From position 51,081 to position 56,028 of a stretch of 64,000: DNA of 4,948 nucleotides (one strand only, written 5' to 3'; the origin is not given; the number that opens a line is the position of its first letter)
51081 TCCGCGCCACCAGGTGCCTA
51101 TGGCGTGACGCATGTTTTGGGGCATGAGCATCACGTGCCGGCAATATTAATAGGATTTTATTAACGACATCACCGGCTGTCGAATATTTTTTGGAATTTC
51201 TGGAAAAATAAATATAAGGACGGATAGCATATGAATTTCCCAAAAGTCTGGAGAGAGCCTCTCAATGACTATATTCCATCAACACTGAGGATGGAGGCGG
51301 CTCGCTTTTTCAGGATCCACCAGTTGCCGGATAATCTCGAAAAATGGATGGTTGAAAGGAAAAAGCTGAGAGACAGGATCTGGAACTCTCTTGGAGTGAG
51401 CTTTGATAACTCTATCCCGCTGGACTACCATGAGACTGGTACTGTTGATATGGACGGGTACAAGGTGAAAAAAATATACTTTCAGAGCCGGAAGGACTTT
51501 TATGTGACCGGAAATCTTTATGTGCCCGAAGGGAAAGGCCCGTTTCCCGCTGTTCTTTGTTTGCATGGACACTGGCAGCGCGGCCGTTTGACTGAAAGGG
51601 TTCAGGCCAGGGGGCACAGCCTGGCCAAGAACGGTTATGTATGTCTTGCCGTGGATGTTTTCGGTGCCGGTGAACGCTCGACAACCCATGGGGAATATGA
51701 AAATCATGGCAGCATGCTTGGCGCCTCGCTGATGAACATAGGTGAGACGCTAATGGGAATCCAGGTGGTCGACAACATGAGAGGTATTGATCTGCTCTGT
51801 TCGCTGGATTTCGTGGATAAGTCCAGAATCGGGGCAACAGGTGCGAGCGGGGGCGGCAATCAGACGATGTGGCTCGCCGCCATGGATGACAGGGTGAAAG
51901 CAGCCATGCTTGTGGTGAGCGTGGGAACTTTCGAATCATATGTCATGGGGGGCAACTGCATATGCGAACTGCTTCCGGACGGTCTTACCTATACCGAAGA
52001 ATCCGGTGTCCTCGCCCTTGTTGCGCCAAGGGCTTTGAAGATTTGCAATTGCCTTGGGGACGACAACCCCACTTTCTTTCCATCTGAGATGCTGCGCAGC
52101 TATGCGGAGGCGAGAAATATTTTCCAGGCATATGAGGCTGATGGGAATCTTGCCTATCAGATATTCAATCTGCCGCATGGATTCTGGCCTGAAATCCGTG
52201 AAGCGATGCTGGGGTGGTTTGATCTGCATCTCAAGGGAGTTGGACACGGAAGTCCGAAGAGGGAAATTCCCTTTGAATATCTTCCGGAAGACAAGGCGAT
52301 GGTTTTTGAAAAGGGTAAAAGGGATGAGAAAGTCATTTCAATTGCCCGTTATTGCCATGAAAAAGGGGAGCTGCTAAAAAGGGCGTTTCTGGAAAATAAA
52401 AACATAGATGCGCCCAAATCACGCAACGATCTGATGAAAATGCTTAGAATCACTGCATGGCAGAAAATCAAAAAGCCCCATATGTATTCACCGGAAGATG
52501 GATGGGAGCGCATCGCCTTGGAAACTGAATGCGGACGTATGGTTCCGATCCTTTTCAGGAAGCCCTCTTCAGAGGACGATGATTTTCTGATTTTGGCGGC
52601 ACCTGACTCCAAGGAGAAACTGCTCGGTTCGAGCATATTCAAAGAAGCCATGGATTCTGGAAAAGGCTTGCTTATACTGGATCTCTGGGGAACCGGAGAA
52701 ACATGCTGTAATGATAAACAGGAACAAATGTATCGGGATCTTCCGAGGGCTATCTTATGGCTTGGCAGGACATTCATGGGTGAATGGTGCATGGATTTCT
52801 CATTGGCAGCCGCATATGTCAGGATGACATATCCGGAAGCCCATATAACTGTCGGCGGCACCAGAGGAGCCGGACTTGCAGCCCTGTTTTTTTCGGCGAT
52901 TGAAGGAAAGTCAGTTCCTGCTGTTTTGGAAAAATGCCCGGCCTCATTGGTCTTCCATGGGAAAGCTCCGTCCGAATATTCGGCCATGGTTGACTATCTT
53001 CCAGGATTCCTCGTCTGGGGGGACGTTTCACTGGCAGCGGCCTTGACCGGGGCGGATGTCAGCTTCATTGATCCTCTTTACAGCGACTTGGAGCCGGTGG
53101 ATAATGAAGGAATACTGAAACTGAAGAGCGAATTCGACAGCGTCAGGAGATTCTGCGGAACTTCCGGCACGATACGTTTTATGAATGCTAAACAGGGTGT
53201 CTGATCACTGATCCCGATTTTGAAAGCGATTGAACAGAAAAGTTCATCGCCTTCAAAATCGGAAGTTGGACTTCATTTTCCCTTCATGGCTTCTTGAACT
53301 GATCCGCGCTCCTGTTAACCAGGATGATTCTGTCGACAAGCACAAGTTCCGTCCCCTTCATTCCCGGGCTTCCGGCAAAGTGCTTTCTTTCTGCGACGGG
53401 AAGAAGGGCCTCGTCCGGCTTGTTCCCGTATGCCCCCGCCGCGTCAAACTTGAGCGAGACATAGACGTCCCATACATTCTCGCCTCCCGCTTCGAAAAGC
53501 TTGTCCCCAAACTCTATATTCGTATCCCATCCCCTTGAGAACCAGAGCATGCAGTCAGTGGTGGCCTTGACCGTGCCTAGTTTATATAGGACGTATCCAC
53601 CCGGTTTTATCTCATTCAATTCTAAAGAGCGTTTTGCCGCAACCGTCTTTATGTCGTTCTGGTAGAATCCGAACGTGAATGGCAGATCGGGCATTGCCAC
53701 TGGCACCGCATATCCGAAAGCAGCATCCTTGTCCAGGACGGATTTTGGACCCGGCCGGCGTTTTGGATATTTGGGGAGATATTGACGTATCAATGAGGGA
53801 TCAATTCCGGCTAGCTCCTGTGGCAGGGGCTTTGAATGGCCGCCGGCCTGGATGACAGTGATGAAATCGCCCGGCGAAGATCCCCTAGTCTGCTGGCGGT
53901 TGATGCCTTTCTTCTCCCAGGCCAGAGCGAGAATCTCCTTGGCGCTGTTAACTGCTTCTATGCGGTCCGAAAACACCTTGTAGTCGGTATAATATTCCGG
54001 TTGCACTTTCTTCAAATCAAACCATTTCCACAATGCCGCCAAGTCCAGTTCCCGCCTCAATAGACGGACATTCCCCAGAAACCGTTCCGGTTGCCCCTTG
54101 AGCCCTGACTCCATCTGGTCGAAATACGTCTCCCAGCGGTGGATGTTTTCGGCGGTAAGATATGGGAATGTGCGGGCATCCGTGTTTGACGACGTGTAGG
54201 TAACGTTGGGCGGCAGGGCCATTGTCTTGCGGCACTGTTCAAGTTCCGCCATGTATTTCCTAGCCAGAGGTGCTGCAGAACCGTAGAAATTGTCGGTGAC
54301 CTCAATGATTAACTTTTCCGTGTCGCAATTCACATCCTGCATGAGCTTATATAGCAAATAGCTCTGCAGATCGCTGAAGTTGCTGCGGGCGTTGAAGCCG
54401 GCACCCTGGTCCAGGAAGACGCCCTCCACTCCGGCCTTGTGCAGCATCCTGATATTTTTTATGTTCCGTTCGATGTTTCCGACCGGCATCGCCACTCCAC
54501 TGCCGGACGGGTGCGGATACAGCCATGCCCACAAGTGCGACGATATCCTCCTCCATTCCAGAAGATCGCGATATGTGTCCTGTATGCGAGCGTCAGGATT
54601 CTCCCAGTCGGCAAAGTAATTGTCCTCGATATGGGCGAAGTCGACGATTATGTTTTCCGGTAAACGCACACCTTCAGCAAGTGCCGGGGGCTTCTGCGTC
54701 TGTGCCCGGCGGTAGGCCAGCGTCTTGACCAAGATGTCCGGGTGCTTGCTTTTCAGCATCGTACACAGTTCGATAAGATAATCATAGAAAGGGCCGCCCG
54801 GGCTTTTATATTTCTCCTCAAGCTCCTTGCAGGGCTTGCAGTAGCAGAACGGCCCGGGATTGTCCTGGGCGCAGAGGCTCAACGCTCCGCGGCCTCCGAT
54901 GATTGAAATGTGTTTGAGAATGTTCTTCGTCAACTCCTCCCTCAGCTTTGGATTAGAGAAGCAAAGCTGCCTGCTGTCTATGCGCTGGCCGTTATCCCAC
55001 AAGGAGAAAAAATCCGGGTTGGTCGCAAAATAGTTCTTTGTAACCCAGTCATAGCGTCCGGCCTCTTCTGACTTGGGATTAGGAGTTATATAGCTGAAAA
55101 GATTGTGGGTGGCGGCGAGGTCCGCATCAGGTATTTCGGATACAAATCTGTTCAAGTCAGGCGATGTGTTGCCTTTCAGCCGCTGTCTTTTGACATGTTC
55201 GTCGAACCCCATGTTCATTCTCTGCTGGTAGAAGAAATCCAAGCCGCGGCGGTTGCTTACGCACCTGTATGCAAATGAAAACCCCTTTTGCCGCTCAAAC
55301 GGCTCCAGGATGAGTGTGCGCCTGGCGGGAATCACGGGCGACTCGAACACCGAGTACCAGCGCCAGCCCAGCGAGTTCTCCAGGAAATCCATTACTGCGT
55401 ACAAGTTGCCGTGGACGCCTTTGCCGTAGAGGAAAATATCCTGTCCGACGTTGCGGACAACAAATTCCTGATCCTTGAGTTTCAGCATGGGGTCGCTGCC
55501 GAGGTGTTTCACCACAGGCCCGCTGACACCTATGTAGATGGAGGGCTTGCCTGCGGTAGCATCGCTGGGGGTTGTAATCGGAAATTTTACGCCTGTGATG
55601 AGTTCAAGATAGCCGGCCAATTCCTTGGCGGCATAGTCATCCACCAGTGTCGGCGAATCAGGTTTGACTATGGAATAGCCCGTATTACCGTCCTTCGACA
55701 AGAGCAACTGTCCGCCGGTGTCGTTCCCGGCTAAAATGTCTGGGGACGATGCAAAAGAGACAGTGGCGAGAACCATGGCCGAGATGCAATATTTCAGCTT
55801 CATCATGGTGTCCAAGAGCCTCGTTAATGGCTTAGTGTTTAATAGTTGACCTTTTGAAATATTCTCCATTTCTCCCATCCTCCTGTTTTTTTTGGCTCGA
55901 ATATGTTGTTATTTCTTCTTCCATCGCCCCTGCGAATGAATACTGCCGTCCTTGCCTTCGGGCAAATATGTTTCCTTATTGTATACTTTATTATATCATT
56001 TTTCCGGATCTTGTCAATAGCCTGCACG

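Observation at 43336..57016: Two diverged copies of a ~1.05-kb regulator + promoter + leader cassette head two different operons 12.6 kb apart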

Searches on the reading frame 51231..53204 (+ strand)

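Call 6: search_protein_families(library=pfam, proteins=[window:51231-53204:+])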
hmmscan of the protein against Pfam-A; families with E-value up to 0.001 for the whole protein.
window:51231-53204:+ (657 aa): 6 families
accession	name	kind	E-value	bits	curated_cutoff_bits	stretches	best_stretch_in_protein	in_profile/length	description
PF05448.18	AXE1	-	3.6e-13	49.4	21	1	73-228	50-206/321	Acetyl xylan esterase (AXE1)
PF00326.27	Peptidase_S9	-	5.3e-07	29.8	22.6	1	162-233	27-100/213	Prolyl oligopeptidase family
PF12715.13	Abhydrolase_7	-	1e-05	25.4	21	1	71-224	79-251/388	Abhydrolase family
PF01738.24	DLH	-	4.1e-05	23.7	21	1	94-226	3-125/217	Dienelactone hydrolase family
PF06500.17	FrsA-like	-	0.00083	18.7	22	0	74-226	163-294/414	Esterase FrsA-like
PF02129.25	Peptidase_S15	-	0.00084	19.5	23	0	95-243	8-142/262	X-Pro dipeptidyl-peptidase (S15 family)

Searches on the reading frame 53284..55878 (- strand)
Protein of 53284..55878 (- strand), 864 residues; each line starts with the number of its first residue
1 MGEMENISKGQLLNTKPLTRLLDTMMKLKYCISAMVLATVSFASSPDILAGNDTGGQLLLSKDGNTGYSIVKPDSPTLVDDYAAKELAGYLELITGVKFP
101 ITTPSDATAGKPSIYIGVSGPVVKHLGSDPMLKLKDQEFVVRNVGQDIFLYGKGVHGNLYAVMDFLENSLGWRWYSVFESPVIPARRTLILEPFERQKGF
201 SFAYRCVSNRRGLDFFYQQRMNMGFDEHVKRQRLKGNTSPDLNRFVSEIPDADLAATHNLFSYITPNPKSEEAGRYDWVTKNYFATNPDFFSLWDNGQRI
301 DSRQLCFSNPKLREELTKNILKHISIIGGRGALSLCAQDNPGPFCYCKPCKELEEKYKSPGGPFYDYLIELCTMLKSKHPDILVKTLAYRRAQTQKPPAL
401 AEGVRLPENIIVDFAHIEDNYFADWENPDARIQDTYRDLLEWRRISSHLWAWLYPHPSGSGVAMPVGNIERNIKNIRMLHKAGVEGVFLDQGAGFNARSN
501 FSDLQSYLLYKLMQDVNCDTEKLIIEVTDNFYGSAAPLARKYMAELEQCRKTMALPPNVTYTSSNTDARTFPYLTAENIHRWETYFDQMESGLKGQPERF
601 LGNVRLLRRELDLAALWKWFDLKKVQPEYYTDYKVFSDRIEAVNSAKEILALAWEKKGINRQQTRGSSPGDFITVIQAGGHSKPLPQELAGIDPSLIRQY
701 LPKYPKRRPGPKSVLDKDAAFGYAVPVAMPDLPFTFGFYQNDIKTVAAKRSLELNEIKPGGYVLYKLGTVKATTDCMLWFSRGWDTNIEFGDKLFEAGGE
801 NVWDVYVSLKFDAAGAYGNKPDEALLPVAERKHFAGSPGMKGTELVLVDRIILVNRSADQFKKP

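Call 6: search_protein_families(library=pfam, proteins=[window:53284-55878:-])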
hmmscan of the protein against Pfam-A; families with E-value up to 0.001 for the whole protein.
window:53284-55878:- (864 aa): 1 family
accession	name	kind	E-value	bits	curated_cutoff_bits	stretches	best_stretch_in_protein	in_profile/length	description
PF16126.11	DUF4838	-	1.4e-38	133.3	26.6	1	184-543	10-324/325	Domain of unknown function (DUF4838)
